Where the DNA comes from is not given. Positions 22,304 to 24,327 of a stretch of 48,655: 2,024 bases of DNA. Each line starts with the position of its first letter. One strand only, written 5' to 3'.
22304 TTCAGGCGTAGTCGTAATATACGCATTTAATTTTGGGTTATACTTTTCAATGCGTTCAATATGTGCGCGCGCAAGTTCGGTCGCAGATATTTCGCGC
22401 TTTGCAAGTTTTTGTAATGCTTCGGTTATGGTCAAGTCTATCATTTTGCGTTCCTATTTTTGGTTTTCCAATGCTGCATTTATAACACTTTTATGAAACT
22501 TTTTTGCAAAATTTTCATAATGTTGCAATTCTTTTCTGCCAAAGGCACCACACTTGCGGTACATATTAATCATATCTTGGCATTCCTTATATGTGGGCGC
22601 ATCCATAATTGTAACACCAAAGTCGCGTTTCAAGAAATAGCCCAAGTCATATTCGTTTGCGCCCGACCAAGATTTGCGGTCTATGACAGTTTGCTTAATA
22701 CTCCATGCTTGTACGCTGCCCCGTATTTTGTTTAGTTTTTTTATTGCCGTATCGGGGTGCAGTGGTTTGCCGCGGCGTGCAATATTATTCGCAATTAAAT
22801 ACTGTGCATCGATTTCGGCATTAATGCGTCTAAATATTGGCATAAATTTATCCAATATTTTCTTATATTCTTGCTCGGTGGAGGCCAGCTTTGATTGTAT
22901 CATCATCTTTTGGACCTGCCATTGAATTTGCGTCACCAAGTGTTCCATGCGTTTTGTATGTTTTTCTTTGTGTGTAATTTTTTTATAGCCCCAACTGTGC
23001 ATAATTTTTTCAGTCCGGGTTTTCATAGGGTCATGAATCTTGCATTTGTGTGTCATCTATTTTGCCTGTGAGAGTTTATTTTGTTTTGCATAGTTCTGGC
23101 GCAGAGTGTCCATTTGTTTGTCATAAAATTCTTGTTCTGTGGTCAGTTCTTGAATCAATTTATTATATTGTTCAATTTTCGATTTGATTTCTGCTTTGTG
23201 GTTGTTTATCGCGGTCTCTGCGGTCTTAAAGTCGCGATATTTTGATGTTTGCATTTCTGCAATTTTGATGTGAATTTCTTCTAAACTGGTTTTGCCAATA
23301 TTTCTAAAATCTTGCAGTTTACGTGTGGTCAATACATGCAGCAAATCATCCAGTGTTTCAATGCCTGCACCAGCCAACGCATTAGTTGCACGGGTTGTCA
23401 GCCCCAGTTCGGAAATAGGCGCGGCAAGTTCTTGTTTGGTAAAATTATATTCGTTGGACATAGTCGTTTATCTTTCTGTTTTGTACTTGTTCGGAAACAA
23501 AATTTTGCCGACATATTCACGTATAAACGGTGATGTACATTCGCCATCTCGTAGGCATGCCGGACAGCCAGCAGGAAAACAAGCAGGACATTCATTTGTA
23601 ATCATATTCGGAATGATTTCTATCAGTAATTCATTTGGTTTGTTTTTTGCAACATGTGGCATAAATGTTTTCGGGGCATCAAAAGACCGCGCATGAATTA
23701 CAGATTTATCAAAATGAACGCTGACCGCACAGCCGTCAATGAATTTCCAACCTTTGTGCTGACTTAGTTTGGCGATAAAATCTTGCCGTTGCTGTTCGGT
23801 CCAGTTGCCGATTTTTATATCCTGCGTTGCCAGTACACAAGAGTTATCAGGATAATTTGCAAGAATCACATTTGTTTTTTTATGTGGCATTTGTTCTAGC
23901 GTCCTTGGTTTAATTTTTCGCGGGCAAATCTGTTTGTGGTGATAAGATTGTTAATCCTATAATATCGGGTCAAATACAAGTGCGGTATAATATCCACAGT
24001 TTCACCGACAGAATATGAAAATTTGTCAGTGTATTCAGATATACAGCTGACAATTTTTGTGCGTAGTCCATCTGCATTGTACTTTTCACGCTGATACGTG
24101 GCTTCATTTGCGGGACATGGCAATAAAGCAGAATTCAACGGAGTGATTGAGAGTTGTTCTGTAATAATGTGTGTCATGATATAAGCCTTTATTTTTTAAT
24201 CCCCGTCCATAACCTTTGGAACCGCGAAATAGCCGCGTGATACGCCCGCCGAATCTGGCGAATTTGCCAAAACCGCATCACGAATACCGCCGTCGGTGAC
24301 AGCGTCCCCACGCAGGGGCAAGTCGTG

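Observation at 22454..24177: Four-gene cassette of unknown function wedged inside the gatCAB operon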

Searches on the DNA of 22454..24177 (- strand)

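Call 100: search_dna_similar(query=window:22454-24177:-, collection=plasmids, mode=distant, max_evalue=0.00001, max_rows=5)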
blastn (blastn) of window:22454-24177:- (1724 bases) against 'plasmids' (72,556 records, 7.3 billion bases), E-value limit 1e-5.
No match.
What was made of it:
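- On Prophage, phage moron or plasmid-derived module: No plasmid DNA match (call 100).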

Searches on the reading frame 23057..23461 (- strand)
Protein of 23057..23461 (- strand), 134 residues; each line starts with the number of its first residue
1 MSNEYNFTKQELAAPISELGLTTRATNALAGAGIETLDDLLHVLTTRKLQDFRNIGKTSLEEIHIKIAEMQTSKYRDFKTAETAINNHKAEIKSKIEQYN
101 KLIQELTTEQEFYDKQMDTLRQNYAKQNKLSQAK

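Call 3: search_protein_families(library=pfam, proteins=[window:23057-23461:-], max_evalue=1)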
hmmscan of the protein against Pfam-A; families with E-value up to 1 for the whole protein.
window:23057-23461:- (134 aa): 11 families
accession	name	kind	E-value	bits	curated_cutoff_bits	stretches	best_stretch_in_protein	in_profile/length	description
PF03118.21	RNA_pol_A_CTD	-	3.7e-16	59.1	23.8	1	4-68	3-66/67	Bacterial RNA polymerase, alpha chain C terminal domain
PF14932.11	HAUS-augmin3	-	0.0012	18.8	29.4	1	42-129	23-115/260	HAUS augmin-like complex subunit 3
PF04222.17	DUF416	-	0.0057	16.7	23.7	1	35-128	94-181/188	Protein of unknown function (DUF416)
PF09278.17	MerR-DNA-bind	-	0.014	16.5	25.4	1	59-107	16-63/65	MerR, DNA binding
PF20226.3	DUF6585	-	0.029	14.2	27.7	1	78-130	124-174/249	Family of unknown function (DUF6585)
PF00435.27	Spectrin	-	0.054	14.4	29.9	1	73-126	38-91/105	Spectrin repeat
PF11083.13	Relaxase_C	-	0.056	14.1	30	0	67-132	59-124/125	C-terminal helical hairpin domain from relaxase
PF24590.1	DUF7615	-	0.15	13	27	1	61-125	10-72/106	Domain of unknown function (DUF7615)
PF06810.17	Phage_scaffold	-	0.15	12.5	35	0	61-132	14-87/170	Phage capsid assembly scaffolding protein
PF01519.22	DUF16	-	0.54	11.2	40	0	45-120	21-81/104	Protein of unknown function DUF16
PF16326.10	ABC_tran_CTD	-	0.61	10.8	32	1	93-133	7-49/69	ABC transporter C-terminal domain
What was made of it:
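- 23057..23461 (-): O3, 134 aa. An alpha-CTD-like helix-hairpin-helix domain (residues 4-68, nt 23258-23452) plus a C-terminal coiled coil. PF03118 at 59.1 bits (call 3).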

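Call 4: search_protein_families(library=phrogs, proteins=[window:23057-23461:-], max_evalue=1)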
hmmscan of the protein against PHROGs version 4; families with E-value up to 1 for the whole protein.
window:23057-23461:- (134 aa): 11 families
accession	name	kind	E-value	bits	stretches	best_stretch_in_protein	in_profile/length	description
phrog_2767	-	unknown function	0.00038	20.3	1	76-129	362-415/442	-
phrog_1660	-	head and packaging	0.0017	18.3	1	14-68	333-386/405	PmgS-like head morphogenesis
phrog_21570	-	unknown function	0.032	15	1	69-129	91-147/196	-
phrog_8394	-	unknown function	0.065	14.4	0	32-64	42-74/78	-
phrog_1306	-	unknown function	0.091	13.9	1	28-40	26-38/47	-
phrog_253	-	DNA, RNA and nucleotide metabolism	0.13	13.1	1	61-124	13-75/169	Mu Gam-like end protection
phrog_33436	-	unknown function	0.19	12.9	1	73-117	69-114/117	-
phrog_32479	-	unknown function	0.3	12.4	1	76-125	35-80/102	-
phrog_1397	-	unknown function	0.44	11.8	1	72-131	24-84/116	-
phrog_27316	-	unknown function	0.56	10.4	1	72-134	94-157/263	-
phrog_1074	-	unknown function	0.58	11.2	1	76-111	22-57/64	-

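Call 5: search_protein_families(library=padloc, proteins=[window:23057-23461:-], max_evalue=1)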
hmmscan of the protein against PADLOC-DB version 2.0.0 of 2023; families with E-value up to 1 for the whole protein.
window:23057-23461:- (134 aa): 3 families
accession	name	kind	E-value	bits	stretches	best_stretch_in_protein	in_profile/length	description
PDLC02512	PglW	-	2e-06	24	1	8-111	799-896/1403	PglW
PDLC02513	PglW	-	0.018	10.2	1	12-72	777-836/1413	PglW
PDLC04161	HEC-07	-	0.02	11.8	1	46-127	303-384/553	-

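Call 6: search_protein_families(library=ncbifam, proteins=[window:23057-23461:-], max_evalue=1)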
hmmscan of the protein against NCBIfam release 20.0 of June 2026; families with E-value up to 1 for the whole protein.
window:23057-23461:- (134 aa): 10 families
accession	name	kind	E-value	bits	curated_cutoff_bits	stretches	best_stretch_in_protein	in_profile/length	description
NF003517.0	PRK05182.2-3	equivalog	8.9e-15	54.5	356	1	7-100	252-338/344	DNA-directed RNA polymerase subunit alpha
NF003519.0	PRK05182.2-5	equivalog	3.2e-14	52.6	277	1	4-74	245-314/320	DNA-directed RNA polymerase subunit alpha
TIGR02027.1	rpoA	equivalog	1.1e-12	47.8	227.8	1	8-71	230-292/298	DNA-directed RNA polymerase subunit alpha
NF003514.0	PRK05182.1-4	equivalog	2.6e-10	39.5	434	1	8-84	243-321/338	DNA-directed RNA polymerase subunit alpha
NF003515.0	PRK05182.2-1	equivalog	1.6e-08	34.2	406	1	8-73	245-309/314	DNA-directed RNA polymerase subunit alpha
NF003516.0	PRK05182.2-2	equivalog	8.1e-08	31.8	353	1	8-66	241-298/315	DNA-directed RNA polymerase subunit alpha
NF003518.0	PRK05182.2-4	equivalog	1.5e-07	30.9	523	1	11-71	246-305/312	DNA-directed RNA polymerase subunit alpha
NF003513.0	PRK05182.1-2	equivalog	2.6e-07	29.9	302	1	8-72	250-313/338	DNA-directed RNA polymerase subunit alpha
NF033442.0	BREX_PglW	equivalog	3.7e-07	28.2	990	1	7-113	791-895/1391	BREX system serine/threonine kinase PglW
TIGR01843.1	type_I_hlyD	subfamily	0.0043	16.1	208.65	1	48-133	105-189/422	HlyD family type I secretion periplasmic adaptor subunit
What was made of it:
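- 23057..23461 (-): Scores for full-length rpoA models are far below their cutoffs (call 6).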

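Call 59: search_dna_similar(query=window:23057-23461:-, collection=phages, mode=protein, max_evalue=0.001, max_rows=15)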
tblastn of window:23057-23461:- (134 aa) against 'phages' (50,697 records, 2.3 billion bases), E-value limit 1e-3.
No match.

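Call 65: search_solved_structures(query=window:23060-23461:-, max_evalue=0.001, show_alignments=3)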
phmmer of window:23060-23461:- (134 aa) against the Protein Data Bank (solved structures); distinct sequences matched with E-value up to 0.001: 23.
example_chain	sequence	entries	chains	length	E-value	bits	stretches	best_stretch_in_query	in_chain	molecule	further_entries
8dkc_A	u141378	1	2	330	2.2e-07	34.8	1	9-73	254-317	DNA-directed RNA polymerase subunit alpha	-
3ihq_B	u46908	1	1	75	4e-06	30.7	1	10-72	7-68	DNA-directed RNA polymerase subunit alpha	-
3gfk_B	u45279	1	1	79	4.2e-06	30.6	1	10-72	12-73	DNA-directed RNA polymerase subunit alpha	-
1z3e_B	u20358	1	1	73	4.8e-06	30.4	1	12-72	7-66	DNA-directed RNA polymerase alpha chain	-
1doq_A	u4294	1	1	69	9.3e-06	29.5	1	9-65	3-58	RNA POLYMERASE ALPHA SUBUNIT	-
5tw1_A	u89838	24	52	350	2.2e-05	28.3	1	12-73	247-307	DNA-directed RNA polymerase subunit alpha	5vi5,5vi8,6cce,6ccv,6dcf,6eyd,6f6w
10mi_A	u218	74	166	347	2.4e-05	28.2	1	12-72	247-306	DNA-directed RNA polymerase subunit alpha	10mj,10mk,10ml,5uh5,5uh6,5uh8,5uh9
6fbv_A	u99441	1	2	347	2.4e-05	28.2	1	12-72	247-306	DNA-directed RNA polymerase subunit alpha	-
6dv9_A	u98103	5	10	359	2.6e-05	28.1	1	12-72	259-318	DNA-directed RNA polymerase subunit alpha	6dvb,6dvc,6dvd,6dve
5zx2_A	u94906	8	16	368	2.7e-05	28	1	12-72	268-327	DNA-directed RNA polymerase subunit alpha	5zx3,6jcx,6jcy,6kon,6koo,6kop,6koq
9n9p_A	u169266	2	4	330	2.8e-05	28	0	9-65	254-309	DNA-directed RNA polymerase subunit alpha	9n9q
6wvj_A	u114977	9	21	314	4e-05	27.5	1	10-71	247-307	DNA-directed RNA polymerase subunit alpha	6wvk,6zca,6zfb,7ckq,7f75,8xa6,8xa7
8i23_A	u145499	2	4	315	5.5e-05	27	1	10-68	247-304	DNA-directed RNA polymerase subunit alpha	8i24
7vpd_A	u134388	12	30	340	6.4e-05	26.8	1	11-71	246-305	DNA-directed RNA polymerase subunit alpha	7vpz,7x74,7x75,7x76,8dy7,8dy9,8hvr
1i6v_A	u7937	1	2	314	6.9e-05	26.7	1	8-69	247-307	DNA-DIRECTED RNA POLYMERASE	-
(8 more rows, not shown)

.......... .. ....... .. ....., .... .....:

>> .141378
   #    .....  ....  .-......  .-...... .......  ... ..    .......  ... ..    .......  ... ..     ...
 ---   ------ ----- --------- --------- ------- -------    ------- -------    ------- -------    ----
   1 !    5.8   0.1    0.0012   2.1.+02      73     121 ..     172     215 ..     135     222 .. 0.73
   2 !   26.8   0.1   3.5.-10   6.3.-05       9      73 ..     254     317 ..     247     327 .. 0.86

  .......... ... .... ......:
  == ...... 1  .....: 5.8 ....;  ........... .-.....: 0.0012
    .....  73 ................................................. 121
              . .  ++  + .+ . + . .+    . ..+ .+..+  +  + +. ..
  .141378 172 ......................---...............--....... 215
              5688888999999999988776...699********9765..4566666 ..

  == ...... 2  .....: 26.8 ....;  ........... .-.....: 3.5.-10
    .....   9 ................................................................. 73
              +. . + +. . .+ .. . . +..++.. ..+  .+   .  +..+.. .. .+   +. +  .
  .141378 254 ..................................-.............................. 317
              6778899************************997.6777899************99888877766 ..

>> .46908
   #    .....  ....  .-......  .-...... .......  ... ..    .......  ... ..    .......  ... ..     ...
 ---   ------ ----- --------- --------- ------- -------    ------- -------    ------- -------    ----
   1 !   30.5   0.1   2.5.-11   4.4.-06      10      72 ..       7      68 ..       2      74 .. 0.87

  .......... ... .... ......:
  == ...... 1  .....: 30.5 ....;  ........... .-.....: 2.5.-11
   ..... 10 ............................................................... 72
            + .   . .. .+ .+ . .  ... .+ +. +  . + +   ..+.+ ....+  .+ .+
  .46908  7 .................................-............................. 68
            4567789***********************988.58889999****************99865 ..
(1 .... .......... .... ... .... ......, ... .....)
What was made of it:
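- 23057..23461 (-): Aligns to solved RpoA CTDs with R24, N27, G56, K57 and S59 at the positions of the DNA-binding residues (call 65).
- On RNA_pol_A_CTD domain family (PF03118): It aligns to solved RpoA CTDs at E 2e-7 to 1e-5 (call 65).
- Closest known: RNA polymerase alpha-subunit C-terminal domain. Same: O3 contains a bona fide alpha-CTD fold motif and keeps most DNA-contact residues (calls 3, 65).
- The alignment is from call 65; the residue roles come from established knowledge of the alpha-CTD 265 determinant.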
